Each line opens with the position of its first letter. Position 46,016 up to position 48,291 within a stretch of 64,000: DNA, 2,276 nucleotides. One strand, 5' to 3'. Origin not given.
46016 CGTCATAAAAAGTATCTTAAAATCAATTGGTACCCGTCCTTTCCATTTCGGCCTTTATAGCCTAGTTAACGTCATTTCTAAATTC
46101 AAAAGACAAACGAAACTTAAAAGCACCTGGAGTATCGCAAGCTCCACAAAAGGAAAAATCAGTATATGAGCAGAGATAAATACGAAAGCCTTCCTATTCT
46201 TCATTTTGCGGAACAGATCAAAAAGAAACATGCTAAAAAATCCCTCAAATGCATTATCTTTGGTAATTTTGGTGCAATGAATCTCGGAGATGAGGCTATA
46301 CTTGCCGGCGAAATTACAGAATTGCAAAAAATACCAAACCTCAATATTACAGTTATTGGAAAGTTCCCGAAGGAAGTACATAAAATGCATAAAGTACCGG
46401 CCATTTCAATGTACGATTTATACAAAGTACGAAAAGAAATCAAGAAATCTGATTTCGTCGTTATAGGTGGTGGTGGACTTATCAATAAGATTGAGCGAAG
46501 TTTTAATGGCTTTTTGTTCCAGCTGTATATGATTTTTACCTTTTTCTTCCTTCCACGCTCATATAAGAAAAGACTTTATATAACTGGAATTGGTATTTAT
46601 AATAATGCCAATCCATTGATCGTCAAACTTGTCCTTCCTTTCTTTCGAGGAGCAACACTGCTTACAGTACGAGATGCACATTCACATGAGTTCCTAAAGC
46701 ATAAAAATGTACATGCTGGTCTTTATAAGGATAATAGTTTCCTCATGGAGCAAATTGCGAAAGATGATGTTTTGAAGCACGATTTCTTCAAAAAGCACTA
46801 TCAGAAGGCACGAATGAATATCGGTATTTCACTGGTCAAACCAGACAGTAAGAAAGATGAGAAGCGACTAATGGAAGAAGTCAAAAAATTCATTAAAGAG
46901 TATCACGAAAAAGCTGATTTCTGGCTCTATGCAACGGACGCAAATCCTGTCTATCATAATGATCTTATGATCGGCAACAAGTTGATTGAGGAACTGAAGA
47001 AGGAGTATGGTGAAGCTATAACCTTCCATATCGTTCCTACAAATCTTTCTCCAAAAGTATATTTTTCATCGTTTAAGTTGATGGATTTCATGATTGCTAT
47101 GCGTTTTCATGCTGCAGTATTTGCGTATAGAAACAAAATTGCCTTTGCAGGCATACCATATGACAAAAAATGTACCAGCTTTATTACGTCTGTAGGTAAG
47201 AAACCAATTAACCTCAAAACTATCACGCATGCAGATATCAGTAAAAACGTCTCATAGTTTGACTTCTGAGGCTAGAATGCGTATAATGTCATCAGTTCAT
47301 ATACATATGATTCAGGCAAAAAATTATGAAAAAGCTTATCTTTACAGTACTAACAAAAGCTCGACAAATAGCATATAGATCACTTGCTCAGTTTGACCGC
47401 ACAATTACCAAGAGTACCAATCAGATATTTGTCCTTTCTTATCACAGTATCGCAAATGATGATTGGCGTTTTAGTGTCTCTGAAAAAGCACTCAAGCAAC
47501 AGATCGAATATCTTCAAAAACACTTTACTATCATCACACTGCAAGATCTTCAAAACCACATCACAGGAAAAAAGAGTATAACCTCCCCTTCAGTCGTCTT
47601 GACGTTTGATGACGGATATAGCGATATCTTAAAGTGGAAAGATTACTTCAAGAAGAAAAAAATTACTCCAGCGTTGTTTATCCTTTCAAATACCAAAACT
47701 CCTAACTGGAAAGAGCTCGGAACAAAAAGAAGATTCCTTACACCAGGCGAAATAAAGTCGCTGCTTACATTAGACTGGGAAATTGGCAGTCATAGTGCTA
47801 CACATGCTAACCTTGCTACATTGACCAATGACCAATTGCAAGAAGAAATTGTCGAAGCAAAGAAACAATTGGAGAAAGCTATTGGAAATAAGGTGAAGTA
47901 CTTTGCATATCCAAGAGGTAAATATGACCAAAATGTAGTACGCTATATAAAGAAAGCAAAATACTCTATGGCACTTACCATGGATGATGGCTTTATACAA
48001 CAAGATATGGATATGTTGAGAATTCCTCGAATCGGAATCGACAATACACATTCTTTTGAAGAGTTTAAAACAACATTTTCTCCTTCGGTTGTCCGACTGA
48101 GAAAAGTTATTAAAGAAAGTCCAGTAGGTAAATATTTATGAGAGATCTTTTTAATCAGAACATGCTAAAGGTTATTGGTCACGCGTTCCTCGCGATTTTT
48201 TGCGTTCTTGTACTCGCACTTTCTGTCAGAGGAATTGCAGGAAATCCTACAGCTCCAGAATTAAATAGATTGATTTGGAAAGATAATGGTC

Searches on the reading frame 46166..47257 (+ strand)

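Call 68: search_protein_families(library=pfam, proteins=[window:46166-47257:+], max_evalue=0.001)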
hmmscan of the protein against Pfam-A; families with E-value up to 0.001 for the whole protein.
window:46166-47257:+ (363 aa): 1 family
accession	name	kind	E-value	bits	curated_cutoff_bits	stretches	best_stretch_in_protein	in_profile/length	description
PF04230.19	PS_pyruv_trans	-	2.6e-28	100.2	25.3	1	39-333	1-279/280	Polysaccharide pyruvyl transferase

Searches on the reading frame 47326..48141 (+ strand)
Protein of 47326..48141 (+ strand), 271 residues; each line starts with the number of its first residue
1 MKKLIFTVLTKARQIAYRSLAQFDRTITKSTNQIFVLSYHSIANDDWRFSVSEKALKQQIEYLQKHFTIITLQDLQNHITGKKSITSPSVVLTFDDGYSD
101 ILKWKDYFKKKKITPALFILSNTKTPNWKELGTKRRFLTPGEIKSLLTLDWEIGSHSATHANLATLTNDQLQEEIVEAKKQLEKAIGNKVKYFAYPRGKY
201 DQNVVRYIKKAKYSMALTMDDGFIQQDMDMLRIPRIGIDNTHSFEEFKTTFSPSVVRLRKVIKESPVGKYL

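Call 68: search_protein_families(library=pfam, proteins=[window:47326-48141:+], max_evalue=0.001)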
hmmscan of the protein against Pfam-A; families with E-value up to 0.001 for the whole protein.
window:47326-48141:+ (271 aa): 3 families
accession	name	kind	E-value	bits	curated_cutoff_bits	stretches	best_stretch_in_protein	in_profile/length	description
PF01522.26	Polysacc_deac_1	-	7.5e-24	84.5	23.1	1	86-215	5-123/124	Polysaccharide deacetylase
PF03065.20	Glyco_hydro_57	-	0.00024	21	21.2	0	152-227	104-180/291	Glycosyl hydrolase family 57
PF10096.14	DUF2334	-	0.00082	19.5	26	0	100-225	17-150/203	Uncharacterized protein conserved in bacteria (DUF2334)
